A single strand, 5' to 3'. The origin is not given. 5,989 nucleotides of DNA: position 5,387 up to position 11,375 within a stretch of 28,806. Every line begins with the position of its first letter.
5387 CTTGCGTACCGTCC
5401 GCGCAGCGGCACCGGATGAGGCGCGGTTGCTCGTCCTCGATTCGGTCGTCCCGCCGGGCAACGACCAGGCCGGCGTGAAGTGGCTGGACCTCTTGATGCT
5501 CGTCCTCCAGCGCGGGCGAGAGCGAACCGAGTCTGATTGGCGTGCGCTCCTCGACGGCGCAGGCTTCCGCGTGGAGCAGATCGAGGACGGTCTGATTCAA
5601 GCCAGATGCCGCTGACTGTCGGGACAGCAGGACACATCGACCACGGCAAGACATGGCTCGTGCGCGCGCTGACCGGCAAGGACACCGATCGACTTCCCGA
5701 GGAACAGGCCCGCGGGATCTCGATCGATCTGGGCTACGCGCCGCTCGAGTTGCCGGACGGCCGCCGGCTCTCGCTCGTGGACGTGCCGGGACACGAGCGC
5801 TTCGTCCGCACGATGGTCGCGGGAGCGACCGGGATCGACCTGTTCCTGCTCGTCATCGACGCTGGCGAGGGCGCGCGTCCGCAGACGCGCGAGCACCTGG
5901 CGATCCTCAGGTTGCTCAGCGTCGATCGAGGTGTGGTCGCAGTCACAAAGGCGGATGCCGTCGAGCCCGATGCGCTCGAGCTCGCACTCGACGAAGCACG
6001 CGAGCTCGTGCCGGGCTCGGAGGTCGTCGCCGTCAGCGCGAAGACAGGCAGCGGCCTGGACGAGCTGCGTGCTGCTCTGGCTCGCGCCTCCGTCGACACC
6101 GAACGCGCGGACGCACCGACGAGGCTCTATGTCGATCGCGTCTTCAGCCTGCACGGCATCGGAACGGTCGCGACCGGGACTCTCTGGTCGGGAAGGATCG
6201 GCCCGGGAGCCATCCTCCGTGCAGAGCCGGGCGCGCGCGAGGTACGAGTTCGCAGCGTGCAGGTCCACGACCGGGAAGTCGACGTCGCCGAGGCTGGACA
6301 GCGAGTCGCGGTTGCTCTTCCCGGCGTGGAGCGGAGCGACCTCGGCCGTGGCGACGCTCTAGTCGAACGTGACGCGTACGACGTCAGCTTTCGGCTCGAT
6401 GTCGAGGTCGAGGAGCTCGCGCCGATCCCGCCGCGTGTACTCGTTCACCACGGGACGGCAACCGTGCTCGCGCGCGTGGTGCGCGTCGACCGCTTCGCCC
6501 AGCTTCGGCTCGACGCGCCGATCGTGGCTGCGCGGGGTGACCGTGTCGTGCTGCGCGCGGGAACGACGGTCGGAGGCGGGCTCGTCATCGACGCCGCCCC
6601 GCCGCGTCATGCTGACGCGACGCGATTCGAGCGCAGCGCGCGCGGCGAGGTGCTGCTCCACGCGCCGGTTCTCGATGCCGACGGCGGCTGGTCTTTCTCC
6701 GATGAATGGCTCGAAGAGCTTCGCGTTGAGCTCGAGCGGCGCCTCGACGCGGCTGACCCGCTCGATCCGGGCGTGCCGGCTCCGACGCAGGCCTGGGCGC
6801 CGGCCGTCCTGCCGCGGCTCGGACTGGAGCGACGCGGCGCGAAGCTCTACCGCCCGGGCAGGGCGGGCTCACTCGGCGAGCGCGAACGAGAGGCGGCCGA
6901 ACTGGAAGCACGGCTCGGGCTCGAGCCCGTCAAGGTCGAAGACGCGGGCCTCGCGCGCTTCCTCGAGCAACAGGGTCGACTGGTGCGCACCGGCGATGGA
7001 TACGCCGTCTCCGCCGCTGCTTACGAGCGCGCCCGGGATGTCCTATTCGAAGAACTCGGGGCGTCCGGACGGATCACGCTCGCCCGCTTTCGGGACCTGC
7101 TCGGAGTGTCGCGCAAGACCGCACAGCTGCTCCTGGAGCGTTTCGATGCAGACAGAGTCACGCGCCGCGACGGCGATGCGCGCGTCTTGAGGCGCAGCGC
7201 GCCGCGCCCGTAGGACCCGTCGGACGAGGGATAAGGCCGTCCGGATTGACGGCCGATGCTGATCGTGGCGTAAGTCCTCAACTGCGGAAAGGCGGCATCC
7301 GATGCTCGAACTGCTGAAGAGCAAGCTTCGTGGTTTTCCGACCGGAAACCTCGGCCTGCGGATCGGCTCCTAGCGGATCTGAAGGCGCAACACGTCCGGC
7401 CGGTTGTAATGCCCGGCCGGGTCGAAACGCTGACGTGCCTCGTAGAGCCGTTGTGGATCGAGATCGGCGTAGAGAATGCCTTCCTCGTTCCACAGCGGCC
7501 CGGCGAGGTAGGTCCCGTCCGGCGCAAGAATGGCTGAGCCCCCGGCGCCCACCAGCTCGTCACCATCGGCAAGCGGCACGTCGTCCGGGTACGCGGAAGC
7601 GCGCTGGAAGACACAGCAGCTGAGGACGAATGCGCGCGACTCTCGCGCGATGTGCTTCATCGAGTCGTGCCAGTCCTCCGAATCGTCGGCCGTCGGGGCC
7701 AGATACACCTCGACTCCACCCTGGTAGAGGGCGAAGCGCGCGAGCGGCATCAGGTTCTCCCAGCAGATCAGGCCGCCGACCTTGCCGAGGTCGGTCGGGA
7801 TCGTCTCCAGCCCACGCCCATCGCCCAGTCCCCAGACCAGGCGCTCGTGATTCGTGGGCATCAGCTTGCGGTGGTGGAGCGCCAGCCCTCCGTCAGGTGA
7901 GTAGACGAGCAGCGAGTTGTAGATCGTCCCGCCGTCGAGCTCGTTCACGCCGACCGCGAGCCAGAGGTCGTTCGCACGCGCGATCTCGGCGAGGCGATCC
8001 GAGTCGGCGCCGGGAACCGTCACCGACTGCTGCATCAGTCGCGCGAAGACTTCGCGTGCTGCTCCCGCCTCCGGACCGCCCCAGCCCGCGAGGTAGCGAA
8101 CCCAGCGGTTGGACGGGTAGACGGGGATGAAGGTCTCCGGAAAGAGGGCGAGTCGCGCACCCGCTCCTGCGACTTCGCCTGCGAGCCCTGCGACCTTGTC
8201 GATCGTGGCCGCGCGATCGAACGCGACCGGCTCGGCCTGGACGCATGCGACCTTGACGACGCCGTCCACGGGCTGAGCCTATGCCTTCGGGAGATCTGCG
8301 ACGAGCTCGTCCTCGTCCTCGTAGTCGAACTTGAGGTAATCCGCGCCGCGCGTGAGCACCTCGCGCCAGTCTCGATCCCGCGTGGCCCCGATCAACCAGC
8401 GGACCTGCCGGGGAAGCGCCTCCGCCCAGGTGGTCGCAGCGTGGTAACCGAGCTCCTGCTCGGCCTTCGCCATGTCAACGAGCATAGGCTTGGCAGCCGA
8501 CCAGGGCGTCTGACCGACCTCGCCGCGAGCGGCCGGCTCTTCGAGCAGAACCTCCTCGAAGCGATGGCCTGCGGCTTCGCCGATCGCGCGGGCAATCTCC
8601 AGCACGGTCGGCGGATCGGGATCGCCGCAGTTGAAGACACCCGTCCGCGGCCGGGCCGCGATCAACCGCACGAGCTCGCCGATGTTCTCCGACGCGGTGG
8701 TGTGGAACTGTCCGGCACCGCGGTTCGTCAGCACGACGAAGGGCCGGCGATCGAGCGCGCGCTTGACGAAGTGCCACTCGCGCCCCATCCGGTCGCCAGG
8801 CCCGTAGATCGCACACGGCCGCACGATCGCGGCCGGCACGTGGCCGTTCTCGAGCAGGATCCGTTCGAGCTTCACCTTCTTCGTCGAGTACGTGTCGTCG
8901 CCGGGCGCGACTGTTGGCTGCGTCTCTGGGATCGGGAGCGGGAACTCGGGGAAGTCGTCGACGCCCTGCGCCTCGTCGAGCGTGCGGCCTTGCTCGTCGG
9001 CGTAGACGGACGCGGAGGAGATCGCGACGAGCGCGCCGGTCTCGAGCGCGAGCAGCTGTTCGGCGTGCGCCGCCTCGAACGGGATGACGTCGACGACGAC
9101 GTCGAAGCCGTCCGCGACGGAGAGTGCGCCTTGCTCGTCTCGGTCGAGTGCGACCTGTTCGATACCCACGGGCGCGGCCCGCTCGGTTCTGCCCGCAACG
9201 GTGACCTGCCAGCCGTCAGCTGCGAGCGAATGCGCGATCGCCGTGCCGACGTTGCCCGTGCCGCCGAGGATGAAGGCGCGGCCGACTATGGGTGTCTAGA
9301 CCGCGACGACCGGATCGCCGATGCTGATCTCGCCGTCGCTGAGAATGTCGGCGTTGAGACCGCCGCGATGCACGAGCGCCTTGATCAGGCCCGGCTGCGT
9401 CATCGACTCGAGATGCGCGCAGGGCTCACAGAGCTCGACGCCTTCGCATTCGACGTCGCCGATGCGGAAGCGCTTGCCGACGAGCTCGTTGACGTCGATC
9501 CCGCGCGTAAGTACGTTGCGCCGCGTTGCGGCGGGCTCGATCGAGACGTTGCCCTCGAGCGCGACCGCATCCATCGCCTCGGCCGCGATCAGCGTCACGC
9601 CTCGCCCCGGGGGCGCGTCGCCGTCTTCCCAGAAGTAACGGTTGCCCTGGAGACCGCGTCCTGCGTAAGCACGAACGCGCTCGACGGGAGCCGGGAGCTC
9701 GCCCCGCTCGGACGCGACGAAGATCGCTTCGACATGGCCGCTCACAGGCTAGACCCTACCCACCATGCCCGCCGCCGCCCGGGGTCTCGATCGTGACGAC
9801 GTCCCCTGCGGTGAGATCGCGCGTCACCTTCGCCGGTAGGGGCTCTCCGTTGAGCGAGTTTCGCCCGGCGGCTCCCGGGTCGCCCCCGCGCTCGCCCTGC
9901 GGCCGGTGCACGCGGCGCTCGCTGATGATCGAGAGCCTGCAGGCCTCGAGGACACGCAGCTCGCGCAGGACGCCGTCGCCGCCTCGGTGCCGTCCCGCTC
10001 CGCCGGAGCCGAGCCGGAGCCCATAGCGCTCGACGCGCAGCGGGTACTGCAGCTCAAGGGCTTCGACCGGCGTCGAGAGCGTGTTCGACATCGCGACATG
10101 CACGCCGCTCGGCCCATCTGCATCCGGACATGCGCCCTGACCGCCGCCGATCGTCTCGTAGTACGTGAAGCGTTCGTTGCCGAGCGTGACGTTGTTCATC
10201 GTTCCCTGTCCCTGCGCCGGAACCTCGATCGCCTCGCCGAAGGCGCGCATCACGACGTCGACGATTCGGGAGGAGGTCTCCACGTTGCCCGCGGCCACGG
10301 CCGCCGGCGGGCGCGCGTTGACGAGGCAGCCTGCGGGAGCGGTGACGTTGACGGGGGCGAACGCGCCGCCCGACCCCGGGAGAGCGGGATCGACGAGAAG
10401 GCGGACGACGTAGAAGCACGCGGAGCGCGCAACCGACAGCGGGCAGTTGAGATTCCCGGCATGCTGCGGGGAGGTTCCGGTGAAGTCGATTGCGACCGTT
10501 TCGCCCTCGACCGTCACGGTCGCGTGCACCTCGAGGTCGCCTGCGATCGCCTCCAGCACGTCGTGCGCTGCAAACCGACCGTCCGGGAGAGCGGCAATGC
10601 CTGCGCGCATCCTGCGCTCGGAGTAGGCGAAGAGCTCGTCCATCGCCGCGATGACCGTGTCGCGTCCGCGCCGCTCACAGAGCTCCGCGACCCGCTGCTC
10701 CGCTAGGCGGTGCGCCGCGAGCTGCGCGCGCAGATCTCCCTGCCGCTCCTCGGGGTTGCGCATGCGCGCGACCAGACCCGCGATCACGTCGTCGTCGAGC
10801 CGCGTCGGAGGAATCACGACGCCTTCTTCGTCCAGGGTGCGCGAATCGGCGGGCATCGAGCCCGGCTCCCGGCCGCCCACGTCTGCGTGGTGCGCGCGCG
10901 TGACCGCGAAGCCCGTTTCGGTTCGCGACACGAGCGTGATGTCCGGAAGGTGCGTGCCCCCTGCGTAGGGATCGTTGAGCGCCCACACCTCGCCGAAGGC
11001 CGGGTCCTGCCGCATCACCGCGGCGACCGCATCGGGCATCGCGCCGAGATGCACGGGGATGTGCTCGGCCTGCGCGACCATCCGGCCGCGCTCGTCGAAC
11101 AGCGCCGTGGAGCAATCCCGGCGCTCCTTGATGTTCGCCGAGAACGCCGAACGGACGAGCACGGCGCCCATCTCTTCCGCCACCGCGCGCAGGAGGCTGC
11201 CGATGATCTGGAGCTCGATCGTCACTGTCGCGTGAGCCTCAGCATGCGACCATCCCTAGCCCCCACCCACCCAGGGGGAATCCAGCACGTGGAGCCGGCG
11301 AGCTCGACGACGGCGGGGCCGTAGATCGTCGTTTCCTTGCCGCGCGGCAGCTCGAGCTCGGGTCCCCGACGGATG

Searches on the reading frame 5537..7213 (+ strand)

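Call 5: search_protein_families(library=pfam, proteins=[window:5537-7213:+])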
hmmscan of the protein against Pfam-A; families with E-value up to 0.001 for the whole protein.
window:5537-7213:+ (558 aa): 6 families
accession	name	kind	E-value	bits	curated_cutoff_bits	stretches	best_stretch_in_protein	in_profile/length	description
PF00009.33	GTP_EFTU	-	2.8e-30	105.8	26.5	1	27-182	5-183/188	Elongation factor Tu GTP binding domain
PF09107.17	SelB-wing_3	-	7.2e-15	54.7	23.2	1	508-551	4-47/47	Elongation factor SelB, winged helix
PF25461.1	Beta-barrel_SelB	-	4.5e-10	40.1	27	1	300-357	19-80/80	Selenocysteine-specific elongation factor, beta-barrel domain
PF03144.31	GTP_EFTU_D2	-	3e-09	37.6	30.3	1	209-275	1-72/73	Elongation factor Tu domain 2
PF01926.29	MMR_HSR1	-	9.1e-06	26.2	21.9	1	28-125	2-101/113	50S ribosome-binding GTPase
PF14578.12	GTP_EFTU_D4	-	0.00023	21.4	23.8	1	215-263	24-72/86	Elongation factor Tu domain 4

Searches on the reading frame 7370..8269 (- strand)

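Call 5: search_protein_families(library=pfam, proteins=[window:7370-8269:-])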
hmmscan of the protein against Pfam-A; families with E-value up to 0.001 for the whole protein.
window:7370-8269:- (299 aa): 1 family
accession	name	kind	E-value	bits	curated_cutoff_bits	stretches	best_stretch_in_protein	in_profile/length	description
PF00795.27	CN_hydrolase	-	1.8e-47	162.3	23.2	1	6-280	1-256/256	Carbon-nitrogen hydrolase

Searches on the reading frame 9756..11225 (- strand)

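Call 5: search_protein_families(library=pfam, proteins=[window:9756-11225:-])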
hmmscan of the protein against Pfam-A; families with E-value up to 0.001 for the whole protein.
window:9756-11225:- (489 aa): 1 family
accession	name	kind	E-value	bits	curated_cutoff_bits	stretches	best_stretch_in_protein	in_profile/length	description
PF02538.19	Hydantoinase_B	-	4e-177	590.2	26.8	1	2-488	2-517/519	Hydantoinase B/oxoprolinase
